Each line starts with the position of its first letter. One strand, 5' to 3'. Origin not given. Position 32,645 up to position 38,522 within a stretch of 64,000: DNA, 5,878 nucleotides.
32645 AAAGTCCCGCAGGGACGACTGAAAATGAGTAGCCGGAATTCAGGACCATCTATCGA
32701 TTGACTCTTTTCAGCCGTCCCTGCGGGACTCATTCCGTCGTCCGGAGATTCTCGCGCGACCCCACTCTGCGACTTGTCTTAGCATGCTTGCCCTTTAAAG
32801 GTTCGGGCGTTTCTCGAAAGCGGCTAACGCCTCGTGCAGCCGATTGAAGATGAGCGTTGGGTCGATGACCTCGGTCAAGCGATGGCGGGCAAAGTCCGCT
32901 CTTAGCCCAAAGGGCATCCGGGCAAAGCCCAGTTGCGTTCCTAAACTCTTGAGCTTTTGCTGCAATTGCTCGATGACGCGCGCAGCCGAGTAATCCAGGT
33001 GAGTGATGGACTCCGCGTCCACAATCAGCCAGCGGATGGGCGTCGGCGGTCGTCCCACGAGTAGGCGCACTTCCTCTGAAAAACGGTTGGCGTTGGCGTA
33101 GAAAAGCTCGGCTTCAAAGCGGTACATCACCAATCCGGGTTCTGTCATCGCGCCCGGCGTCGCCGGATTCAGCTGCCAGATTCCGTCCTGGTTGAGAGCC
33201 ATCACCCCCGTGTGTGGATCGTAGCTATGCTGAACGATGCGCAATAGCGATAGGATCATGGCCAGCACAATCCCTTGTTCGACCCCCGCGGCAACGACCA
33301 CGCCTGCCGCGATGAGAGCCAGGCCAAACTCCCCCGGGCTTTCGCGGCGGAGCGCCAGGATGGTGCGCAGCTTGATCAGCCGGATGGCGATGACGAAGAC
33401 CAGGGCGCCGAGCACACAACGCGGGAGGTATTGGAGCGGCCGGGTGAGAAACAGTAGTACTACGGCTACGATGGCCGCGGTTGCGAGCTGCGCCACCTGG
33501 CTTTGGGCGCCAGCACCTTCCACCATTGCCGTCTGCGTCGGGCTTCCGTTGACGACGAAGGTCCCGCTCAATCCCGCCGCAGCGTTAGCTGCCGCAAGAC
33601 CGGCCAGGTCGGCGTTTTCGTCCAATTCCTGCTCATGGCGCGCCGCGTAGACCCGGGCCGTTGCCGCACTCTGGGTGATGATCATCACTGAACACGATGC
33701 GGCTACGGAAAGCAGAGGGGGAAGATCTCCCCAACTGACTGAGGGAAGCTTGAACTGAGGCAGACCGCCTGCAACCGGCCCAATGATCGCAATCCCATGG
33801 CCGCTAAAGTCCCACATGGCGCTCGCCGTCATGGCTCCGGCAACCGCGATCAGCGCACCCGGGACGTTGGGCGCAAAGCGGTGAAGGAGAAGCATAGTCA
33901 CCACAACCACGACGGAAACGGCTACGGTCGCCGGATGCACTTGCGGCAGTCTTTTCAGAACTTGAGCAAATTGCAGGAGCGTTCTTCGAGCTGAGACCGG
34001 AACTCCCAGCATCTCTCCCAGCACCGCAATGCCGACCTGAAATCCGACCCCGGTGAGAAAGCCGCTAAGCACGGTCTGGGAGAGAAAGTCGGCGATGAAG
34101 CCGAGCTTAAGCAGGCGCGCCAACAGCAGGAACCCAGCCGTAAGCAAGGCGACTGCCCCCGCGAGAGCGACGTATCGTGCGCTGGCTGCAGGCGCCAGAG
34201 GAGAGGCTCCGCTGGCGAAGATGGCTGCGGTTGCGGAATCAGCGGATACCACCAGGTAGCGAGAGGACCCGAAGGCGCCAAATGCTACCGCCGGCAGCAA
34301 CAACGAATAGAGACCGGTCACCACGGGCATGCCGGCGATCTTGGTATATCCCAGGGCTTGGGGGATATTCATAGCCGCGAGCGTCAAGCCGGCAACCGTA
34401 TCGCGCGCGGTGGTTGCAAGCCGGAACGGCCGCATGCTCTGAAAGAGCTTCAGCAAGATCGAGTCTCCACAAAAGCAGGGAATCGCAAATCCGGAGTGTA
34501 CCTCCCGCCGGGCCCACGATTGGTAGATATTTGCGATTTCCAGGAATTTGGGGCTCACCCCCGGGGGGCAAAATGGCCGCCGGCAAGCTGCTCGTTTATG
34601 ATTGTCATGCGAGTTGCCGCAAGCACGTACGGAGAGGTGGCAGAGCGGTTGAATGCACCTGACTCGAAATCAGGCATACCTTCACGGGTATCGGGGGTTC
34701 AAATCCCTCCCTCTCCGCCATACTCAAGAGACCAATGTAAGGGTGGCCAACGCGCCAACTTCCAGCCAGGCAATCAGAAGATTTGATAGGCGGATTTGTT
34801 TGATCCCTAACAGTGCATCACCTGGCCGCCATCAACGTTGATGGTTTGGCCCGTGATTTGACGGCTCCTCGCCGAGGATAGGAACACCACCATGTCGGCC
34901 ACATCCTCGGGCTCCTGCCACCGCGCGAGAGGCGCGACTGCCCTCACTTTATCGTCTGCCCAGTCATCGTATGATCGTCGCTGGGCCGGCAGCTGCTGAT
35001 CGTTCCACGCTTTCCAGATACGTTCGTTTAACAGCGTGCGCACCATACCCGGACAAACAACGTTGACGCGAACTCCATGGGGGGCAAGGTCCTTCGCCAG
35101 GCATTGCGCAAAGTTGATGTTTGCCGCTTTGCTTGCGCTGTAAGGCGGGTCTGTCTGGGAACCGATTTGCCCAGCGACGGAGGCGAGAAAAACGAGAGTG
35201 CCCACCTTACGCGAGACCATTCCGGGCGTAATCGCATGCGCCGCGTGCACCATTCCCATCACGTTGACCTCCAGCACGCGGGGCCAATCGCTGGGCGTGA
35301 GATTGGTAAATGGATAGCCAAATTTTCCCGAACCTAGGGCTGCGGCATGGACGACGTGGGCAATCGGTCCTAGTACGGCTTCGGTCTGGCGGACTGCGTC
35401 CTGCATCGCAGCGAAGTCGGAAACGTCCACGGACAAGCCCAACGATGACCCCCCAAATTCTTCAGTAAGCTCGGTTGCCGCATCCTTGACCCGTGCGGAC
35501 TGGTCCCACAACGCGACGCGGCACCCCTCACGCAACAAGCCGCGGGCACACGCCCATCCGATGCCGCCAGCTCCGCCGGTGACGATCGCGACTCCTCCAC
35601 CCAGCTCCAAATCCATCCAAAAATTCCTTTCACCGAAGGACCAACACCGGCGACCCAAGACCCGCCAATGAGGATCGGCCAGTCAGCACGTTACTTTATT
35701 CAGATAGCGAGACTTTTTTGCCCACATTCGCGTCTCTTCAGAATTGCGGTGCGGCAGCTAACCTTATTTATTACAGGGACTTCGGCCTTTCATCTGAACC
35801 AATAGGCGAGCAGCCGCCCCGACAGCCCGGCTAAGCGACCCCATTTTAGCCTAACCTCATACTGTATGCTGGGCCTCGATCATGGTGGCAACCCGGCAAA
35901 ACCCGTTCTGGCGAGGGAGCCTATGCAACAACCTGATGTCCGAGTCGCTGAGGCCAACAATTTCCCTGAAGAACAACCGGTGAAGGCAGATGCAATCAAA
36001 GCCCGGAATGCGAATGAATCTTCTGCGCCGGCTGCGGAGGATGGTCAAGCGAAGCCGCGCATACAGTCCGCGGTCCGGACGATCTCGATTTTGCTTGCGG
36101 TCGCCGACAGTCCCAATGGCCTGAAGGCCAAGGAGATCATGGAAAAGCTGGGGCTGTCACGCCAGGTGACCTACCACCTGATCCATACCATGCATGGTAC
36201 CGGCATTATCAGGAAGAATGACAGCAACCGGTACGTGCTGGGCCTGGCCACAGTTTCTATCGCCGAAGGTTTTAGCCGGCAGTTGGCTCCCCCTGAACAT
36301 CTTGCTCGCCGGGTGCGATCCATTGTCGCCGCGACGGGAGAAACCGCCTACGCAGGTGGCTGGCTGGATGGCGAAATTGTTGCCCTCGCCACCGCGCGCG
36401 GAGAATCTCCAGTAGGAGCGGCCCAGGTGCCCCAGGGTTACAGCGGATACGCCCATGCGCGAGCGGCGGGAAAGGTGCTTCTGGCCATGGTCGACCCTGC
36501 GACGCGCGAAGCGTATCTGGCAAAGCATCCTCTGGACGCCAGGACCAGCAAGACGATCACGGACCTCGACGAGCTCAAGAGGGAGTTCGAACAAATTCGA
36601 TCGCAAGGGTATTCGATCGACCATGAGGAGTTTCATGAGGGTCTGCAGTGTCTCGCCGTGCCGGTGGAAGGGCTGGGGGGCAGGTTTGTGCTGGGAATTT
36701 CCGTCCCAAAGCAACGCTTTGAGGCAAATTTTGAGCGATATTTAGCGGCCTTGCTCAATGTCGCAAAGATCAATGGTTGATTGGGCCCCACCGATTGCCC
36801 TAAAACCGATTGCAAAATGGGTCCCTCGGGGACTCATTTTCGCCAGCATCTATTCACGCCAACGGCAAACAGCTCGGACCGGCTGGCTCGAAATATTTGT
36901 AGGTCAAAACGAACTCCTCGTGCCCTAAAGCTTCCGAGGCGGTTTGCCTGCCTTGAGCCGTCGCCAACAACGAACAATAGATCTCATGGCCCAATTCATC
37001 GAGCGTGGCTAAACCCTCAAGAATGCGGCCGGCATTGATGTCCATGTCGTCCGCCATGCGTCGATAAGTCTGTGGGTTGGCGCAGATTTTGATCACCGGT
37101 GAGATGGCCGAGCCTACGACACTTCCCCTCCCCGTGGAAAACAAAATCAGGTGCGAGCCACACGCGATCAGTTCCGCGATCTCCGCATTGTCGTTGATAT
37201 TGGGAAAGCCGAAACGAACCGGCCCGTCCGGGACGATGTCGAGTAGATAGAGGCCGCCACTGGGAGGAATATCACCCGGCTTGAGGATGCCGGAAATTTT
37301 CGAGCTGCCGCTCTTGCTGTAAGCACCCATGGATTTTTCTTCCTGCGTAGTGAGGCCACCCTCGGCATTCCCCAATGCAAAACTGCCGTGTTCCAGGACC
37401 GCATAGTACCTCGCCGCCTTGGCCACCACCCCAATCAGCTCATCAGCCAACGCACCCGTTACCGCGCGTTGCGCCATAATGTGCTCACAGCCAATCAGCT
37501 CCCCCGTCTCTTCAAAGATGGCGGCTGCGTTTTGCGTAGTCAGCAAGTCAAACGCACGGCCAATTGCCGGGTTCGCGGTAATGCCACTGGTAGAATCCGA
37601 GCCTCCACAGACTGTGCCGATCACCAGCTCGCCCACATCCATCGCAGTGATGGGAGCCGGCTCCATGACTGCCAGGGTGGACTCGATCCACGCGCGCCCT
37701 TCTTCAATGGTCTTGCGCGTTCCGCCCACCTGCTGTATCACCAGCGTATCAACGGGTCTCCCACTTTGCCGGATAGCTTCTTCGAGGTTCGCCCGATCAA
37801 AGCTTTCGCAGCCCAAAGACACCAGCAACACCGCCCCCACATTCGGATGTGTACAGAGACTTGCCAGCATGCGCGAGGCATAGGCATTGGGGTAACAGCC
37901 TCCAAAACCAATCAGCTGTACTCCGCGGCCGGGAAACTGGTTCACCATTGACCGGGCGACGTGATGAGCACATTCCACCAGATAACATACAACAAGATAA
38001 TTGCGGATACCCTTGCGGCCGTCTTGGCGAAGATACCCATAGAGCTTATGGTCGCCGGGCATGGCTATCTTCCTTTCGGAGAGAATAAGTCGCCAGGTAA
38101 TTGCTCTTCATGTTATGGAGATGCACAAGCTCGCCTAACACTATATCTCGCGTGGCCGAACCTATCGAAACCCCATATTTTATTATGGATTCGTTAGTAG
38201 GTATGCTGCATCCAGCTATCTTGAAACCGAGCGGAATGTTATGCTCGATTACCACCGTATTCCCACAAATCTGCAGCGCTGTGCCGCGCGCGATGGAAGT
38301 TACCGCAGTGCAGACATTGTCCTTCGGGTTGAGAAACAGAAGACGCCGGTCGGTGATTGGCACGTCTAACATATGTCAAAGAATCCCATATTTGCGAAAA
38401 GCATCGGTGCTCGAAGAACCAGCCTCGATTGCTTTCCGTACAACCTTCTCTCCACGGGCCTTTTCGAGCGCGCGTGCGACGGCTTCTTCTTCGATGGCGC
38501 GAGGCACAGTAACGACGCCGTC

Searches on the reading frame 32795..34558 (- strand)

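Call 8: search_protein_families(library=pfam, proteins=[window:32795-34558:-], max_evalue=0.001)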
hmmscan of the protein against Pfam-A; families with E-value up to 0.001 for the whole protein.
window:32795-34558:- (587 aa): 2 families
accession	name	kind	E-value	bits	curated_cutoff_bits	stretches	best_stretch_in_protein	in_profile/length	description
PF00916.26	Sulfate_transp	-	3.8e-71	240.3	23.2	1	52-416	3-379/380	Sulfate permease family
PF01740.26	STAS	-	1.6e-12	47.6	22.6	1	472-577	6-106/106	STAS domain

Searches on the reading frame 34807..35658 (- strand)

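Call 8: search_protein_families(library=pfam, proteins=[window:34807-35658:-], max_evalue=0.001)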
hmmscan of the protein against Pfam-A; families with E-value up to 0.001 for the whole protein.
window:34807-35658:- (283 aa): 4 families
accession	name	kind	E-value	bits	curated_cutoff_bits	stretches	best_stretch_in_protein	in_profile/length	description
PF13561.12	adh_short_C2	-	6.1e-56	190.1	27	1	30-278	3-234/236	Enoyl-(Acyl carrier protein) reductase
PF00106.31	adh_short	-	5.3e-49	166.8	26.6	1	23-215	2-191/195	short chain dehydrogenase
PF08659.16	KR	-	2.1e-19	70.5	22.6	1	22-185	1-161/180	KR domain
PF01370.27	Epimerase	-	6.8e-06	26.1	20.9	1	25-181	2-150/240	NAD dependent epimerase/dehydratase family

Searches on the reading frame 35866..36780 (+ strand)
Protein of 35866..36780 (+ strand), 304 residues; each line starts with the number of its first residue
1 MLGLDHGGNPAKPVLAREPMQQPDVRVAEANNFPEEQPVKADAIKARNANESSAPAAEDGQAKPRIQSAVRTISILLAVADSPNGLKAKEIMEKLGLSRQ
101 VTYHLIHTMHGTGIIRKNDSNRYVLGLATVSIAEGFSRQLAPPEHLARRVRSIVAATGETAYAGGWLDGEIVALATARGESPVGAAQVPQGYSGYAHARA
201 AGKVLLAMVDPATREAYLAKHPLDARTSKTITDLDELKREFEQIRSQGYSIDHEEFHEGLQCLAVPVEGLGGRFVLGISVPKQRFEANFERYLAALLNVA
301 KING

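Call 8: search_protein_families(library=pfam, proteins=[window:35866-36780:+], max_evalue=0.001)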
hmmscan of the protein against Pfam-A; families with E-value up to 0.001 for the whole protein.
window:35866-36780:+ (304 aa): 3 families
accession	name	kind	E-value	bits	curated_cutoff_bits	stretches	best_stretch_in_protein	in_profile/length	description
PF01614.24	IclR_C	-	3.5e-24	85.7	24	1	150-299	17-168/174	Bacterial transcriptional regulator IclR C-terminal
PF09339.16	HTH_IclR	-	3.4e-08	33.6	22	1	68-118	1-51/52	IclR helix-turn-helix domain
PF12802.13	MarR_2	-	6.4e-05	23.5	27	1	73-120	8-55/61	MarR family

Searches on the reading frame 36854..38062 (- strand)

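Call 8: search_protein_families(library=pfam, proteins=[window:36854-38062:-], max_evalue=0.001)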
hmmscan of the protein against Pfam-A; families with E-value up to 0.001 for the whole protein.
window:36854-38062:- (402 aa): 2 families
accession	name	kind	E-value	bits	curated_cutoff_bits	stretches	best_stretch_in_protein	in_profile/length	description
PF20629.2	GD_AH_C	-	6.5e-78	261.8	26.8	1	144-389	2-239/242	D-galactarate/Altronate dehydratase, C-terminal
PF04295.18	GD_AH_second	-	4.1e-30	105.1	27.3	1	9-132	1-134/136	D-galactarate dehydratase/Altronate hydrolase, second domain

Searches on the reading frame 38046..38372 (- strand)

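Call 8: search_protein_families(library=pfam, proteins=[window:38046-38372:-], max_evalue=0.001)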
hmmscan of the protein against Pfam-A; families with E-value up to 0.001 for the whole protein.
window:38046-38372:- (108 aa): 0 families

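Call 66: search_protein_families(library=pfam, proteins=[window:38046-38372:-], max_evalue=0.1)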
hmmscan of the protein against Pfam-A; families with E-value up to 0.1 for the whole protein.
window:38046-38372:- (108 aa): 1 family
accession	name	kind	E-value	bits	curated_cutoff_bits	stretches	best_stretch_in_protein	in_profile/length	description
PF08666.17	SAF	-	0.004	18.1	21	1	18-87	1-61/63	SAF domain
